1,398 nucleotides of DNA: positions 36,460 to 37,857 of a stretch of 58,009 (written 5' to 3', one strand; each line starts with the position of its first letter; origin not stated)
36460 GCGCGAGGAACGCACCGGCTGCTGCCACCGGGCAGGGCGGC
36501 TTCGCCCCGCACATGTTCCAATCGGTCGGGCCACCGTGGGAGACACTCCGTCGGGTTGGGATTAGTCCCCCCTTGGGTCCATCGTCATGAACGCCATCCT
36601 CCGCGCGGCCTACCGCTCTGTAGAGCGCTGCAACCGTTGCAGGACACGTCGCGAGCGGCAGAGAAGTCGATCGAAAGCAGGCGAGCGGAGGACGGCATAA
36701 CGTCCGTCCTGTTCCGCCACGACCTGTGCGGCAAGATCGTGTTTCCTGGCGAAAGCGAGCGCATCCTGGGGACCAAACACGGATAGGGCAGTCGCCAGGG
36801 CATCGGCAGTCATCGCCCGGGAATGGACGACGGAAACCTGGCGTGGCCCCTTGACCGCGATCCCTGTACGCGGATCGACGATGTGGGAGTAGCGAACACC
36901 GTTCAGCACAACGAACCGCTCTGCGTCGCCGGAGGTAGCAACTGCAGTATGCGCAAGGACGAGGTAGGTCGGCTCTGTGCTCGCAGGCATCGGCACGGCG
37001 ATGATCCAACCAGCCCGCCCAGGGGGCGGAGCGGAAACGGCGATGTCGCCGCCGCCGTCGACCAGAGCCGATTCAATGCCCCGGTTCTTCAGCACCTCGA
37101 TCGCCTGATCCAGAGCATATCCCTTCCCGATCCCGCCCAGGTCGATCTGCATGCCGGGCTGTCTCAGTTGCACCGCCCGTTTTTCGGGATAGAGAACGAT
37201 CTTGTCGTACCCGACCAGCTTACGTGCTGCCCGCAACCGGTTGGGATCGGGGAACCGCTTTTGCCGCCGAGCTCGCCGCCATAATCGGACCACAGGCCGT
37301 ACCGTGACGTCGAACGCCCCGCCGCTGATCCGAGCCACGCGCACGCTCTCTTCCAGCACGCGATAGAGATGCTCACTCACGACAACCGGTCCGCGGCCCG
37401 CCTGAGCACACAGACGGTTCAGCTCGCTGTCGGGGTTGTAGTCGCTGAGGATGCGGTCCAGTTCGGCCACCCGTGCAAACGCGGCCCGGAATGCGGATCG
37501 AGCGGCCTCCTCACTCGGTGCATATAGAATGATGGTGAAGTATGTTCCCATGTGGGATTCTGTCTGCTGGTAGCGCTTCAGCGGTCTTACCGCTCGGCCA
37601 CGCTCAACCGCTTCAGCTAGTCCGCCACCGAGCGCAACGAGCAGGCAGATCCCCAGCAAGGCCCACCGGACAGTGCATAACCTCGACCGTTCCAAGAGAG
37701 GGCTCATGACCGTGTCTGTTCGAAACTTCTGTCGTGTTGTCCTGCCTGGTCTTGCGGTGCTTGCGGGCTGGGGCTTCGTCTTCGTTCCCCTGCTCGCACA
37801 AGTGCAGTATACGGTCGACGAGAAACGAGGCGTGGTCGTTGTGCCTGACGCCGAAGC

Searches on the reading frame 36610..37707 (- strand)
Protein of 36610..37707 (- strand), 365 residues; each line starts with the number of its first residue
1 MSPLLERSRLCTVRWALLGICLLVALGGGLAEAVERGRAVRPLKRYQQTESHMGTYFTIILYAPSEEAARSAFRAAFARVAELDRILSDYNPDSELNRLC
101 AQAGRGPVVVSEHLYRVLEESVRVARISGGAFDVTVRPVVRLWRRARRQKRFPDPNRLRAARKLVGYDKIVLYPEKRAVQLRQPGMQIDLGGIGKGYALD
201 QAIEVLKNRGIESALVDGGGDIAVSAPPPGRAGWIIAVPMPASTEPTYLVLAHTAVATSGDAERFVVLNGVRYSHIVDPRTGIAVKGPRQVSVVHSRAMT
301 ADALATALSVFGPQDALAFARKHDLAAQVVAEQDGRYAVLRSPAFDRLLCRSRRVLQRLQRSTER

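Call 3: search_protein_families(library=pfam, proteins=[window:36610-37707:-], max_evalue=0.01)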
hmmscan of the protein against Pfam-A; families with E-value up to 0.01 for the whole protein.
window:36610-37707:- (365 aa): 1 family
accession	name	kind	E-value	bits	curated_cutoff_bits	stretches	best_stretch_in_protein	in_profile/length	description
PF02424.20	ApbE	-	5.8e-81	272.4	25.6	1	53-327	1-264/266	ApbE family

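Call 16: search_protein_families(library=ncbifam, proteins=[window:36610-37707:-], max_evalue=0.001)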
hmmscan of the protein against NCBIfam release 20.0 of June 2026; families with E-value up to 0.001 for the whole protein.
window:36610-37707:- (365 aa): 1 family
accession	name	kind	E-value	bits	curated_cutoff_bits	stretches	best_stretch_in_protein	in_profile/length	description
NF007774.0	PRK10461.1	equivalog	8.8e-41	139.9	498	1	51-351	40-348/351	FAD:protein FMN transferase ApbE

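Call 41: search_solved_structures(query=window:36610-37707:-, max_evalue=1e-10, show_alignments=3)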
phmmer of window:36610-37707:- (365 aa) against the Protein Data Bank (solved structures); distinct sequences matched with E-value up to 1e-10: 13.
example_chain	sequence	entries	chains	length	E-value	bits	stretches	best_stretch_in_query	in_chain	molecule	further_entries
4xdt_A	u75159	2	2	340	2.3e-40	142.1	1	43-323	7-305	FAD:protein FMN transferase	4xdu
4ifu_A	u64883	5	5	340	3.8e-39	138.1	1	43-323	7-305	FAD:protein FMN transferase | Thiamine biosynthesis lipoprotein ApbE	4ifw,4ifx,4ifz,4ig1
7esa_A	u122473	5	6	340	6.2e-39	137.4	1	45-317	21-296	FAD:protein FMN transferase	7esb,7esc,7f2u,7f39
7mgt_A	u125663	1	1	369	1.1e-38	136.6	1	43-323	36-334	FAD:protein FMN transferase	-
4xdr_A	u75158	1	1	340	5.4e-38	134.3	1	43-323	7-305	FAD:protein FMN transferase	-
6nxi_A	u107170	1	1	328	9.9e-37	130.2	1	51-349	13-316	FAD:protein FMN transferase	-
1vrm_A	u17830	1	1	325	1.1e-36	130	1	108-315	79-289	hypothetical protein TM1553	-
6nxj_A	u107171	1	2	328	2.5e-35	125.6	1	51-349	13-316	FAD:protein FMN transferase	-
5mgy_H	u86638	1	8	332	3.6e-34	121.8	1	52-349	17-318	FAD:protein FMN transferase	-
4xgw_A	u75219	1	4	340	1.1e-32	116.9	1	53-353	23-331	FAD:protein FMN transferase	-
2o18_A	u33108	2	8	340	3.9e-32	115.1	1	53-353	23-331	Thiamine biosynthesis lipoprotein apbE | FAD:protein FMN transferase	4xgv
4xgx_A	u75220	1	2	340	6.8e-31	111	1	53-353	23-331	FAD:protein FMN transferase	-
3pnd_A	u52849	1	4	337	1e-29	107.1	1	77-350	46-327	Thiamine biosynthesis lipoprotein ApbE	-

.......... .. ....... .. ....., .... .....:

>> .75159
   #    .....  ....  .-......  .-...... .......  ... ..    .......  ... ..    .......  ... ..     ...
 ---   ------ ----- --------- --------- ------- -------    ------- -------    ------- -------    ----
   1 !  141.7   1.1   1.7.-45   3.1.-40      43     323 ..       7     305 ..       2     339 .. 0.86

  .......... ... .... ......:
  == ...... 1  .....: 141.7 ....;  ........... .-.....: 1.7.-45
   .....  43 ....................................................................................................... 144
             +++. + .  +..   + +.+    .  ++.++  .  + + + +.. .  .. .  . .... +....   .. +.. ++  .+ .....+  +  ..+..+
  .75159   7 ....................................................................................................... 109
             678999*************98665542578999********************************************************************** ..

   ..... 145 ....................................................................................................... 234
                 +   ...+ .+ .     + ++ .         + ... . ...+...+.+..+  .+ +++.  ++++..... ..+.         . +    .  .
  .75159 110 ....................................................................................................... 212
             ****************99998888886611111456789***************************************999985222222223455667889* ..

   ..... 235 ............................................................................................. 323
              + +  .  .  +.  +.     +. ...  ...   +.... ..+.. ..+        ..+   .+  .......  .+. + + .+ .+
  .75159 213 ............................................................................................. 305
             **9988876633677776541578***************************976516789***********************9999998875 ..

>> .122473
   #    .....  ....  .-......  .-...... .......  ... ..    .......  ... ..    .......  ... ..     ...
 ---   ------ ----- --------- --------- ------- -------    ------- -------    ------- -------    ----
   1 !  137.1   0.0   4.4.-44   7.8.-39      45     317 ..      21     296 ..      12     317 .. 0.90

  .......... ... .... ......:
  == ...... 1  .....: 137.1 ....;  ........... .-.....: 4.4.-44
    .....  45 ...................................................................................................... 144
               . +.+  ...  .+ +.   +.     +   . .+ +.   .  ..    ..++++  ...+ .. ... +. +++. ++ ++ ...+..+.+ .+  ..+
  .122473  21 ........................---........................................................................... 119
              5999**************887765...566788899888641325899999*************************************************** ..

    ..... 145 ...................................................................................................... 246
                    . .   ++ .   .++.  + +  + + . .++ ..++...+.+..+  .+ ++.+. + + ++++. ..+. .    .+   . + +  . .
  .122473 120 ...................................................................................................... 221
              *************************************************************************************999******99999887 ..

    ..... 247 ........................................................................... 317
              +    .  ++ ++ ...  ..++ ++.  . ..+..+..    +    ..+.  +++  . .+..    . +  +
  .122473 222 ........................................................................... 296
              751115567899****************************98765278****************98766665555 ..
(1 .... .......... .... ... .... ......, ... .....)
